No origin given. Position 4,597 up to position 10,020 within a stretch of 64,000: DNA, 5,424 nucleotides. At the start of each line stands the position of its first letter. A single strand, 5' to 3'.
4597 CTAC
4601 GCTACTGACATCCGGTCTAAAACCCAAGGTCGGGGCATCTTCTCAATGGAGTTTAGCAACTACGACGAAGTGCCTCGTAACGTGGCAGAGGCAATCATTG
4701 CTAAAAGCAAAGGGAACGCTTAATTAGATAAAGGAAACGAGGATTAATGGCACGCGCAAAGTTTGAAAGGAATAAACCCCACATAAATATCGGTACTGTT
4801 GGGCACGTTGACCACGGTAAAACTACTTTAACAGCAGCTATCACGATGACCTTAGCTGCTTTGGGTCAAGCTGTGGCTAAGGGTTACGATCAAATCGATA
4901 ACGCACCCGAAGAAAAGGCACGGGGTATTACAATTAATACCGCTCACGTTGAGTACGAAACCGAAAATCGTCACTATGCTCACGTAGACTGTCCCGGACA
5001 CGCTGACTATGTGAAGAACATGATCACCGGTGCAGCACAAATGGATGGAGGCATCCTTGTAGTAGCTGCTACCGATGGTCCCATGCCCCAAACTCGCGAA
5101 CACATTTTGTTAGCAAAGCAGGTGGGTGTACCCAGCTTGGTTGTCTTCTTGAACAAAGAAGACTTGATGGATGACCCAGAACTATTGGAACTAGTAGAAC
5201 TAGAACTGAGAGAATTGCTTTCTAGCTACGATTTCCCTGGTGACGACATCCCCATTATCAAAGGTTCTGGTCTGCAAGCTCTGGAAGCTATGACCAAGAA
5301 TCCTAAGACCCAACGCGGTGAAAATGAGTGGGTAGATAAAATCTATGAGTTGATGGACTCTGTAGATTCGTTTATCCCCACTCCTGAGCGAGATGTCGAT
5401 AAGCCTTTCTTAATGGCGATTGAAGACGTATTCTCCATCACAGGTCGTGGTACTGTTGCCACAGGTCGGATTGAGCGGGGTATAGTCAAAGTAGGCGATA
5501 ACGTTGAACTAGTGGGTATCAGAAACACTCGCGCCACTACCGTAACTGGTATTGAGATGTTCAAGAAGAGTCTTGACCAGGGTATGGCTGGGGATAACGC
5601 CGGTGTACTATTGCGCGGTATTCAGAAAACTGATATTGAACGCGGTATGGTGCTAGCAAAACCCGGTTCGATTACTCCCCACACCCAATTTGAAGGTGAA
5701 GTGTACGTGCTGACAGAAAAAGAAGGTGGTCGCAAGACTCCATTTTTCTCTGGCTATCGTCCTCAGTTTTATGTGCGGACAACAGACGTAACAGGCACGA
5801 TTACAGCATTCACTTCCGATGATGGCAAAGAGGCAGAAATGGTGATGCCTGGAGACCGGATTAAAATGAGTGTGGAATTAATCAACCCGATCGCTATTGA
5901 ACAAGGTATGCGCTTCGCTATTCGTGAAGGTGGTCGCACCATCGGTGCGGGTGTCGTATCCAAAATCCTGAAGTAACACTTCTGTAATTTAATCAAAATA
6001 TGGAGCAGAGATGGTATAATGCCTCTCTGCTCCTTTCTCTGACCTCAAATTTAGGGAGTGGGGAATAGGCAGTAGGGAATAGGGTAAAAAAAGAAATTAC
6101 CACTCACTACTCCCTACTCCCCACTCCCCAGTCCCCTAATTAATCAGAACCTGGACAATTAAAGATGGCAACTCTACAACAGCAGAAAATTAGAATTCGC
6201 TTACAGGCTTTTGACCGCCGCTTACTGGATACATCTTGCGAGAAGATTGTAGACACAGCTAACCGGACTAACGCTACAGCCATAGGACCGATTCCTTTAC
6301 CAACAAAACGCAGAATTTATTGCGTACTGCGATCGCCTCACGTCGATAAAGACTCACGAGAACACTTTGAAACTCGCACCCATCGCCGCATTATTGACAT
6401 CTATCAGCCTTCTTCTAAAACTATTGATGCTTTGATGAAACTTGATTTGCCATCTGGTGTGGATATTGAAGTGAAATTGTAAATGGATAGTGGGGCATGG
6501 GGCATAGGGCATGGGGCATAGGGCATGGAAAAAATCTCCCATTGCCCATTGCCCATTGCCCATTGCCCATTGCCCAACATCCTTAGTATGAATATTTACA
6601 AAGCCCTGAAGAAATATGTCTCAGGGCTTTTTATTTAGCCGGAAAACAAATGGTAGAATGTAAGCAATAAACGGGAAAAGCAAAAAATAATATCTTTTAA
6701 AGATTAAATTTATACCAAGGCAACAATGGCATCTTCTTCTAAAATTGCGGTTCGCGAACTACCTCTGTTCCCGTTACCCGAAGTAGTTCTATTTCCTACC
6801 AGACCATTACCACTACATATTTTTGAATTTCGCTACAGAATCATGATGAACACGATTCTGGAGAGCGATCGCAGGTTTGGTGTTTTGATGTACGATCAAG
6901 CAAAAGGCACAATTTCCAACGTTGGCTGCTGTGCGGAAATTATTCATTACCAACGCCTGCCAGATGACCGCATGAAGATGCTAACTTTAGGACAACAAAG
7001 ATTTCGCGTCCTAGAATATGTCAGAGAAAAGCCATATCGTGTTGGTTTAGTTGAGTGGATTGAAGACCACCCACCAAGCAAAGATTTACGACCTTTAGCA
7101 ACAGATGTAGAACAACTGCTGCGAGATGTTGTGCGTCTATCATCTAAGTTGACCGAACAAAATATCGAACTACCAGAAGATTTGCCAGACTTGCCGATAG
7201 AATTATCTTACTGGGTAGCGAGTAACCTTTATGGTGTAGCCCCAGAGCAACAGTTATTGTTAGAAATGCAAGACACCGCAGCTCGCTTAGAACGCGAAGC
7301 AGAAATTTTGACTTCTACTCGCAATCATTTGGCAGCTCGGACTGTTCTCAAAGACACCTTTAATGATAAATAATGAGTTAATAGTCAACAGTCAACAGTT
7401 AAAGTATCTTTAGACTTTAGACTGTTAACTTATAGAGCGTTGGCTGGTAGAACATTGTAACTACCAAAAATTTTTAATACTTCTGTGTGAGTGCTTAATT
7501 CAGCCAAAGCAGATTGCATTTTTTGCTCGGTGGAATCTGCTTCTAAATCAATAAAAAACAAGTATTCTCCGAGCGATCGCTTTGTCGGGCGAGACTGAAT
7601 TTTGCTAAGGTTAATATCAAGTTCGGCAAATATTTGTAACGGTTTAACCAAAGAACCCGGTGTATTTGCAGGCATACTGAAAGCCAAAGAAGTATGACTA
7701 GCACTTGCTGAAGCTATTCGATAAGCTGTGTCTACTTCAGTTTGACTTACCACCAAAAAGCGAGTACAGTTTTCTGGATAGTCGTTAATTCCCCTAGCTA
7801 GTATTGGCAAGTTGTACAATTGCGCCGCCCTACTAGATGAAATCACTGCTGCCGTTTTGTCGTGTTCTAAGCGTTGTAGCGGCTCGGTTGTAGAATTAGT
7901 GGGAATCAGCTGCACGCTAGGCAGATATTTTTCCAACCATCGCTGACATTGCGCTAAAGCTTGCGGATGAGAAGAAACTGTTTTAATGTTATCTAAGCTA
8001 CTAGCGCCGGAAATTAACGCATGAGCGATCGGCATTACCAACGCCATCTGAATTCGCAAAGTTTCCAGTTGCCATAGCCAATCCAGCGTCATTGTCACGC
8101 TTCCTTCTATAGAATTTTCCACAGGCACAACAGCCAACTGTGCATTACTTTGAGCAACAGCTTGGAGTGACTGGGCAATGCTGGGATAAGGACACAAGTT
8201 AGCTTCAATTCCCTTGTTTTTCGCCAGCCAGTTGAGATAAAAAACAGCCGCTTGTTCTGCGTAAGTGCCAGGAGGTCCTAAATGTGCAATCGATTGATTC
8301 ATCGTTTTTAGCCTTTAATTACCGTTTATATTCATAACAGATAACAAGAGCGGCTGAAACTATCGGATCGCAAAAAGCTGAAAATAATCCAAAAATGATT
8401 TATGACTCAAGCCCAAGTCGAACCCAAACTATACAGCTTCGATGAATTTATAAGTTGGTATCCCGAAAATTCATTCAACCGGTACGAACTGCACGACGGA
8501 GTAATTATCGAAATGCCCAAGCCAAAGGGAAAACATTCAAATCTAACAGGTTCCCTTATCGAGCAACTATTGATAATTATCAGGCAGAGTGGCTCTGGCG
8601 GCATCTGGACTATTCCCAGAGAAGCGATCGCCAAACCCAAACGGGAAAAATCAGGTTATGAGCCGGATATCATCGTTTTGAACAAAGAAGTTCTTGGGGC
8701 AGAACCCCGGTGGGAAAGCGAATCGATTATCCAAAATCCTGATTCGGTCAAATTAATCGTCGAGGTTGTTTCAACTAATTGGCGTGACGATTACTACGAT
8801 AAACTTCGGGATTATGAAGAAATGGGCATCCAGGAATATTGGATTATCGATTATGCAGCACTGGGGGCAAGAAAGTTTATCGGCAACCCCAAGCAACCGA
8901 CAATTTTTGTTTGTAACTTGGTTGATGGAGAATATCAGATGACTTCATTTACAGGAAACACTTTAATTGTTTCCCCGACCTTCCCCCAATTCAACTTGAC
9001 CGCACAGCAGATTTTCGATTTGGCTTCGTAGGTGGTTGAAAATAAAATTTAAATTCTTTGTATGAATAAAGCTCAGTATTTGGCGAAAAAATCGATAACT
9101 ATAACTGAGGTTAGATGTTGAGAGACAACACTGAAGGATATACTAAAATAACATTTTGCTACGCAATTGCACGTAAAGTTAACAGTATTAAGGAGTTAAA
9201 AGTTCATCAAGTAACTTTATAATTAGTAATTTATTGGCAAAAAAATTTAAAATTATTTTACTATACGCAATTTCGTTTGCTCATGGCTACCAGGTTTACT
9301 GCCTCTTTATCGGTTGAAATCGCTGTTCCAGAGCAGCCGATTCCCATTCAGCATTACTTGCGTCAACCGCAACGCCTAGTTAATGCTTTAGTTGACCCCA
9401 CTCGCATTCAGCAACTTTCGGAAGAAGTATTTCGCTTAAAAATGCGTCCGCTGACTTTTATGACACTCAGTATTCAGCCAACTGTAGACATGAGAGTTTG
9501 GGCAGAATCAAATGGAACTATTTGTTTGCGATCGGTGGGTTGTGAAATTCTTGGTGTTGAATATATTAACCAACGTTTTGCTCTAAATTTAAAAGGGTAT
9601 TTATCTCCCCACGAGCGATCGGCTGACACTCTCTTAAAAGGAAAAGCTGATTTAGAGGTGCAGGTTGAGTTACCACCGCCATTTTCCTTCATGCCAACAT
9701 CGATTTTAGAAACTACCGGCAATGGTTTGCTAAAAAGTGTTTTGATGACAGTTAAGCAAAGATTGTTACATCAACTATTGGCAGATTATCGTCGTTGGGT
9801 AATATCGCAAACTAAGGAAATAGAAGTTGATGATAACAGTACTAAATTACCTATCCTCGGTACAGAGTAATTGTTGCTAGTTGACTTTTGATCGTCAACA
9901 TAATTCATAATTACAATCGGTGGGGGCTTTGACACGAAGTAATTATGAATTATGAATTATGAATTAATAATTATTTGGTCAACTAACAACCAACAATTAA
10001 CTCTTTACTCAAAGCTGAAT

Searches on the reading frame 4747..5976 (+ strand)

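Call 66: search_protein_families(library=pfam, proteins=[window:4747-5976:+], max_evalue=0.000001)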
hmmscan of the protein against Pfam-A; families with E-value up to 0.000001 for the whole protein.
window:4747-5976:+ (409 aa): 3 families
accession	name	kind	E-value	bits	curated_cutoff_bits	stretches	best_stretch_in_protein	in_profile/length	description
PF00009.33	GTP_EFTU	-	1.6e-61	207.6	26.5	1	10-211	1-187/188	Elongation factor Tu GTP binding domain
PF03143.23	GTP_EFTU_D3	-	1.4e-39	135.1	27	1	308-407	1-105/106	Elongation factor Tu C-terminal domain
PF03144.31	GTP_EFTU_D2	-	2.1e-20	73.3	30.3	1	235-304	1-73/73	Elongation factor Tu domain 2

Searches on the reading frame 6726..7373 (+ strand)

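Call 66: search_protein_families(library=pfam, proteins=[window:6726-7373:+], max_evalue=0.000001)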
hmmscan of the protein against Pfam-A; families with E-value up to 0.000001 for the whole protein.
window:6726-7373:+ (215 aa): 1 family
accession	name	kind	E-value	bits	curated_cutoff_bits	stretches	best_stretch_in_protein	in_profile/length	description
PF02190.22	LON_substr_bdg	-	1e-38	133.7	28.7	1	11-196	1-199/200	ATP-dependent protease La (LON) substrate-binding domain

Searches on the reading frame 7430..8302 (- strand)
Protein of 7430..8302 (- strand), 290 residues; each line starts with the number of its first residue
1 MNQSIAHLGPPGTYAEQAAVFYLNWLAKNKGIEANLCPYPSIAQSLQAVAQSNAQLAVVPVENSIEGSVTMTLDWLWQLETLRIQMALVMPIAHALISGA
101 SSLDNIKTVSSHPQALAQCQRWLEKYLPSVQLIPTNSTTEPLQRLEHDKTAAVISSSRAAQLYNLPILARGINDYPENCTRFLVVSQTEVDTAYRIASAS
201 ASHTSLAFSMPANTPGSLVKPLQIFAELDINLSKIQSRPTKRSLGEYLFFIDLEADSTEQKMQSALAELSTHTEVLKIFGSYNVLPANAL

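Call 66: search_protein_families(library=pfam, proteins=[window:7430-8302:-], max_evalue=0.000001)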
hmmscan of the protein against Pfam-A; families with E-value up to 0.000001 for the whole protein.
window:7430-8302:- (290 aa): 2 families
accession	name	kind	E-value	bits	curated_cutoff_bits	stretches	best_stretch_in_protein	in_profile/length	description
PF00800.23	PDT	-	2.1e-56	191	25.2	1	5-188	1-179/181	Prephenate dehydratase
PF01842.31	ACT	-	3.8e-09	36.6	27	1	205-269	2-64/66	ACT domain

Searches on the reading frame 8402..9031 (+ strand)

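Call 66: search_protein_families(library=pfam, proteins=[window:8402-9031:+], max_evalue=0.000001)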
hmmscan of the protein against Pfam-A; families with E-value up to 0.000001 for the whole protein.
window:8402-9031:+ (209 aa): 1 family
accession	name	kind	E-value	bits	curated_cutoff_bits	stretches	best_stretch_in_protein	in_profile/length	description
PF05685.18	Uma2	-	7.9e-38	130.1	27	1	13-201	1-171/172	Putative restriction endonuclease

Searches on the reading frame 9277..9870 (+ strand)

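Call 66: search_protein_families(library=pfam, proteins=[window:9277-9870:+], max_evalue=0.000001)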
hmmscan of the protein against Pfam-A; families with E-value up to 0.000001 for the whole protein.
window:9277-9870:+ (197 aa): 1 family
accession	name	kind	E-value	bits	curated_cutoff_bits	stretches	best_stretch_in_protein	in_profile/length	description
PF09366.15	DUF1997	-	8.3e-58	195.3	27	1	23-175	1-153/153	Protein of unknown function (DUF1997)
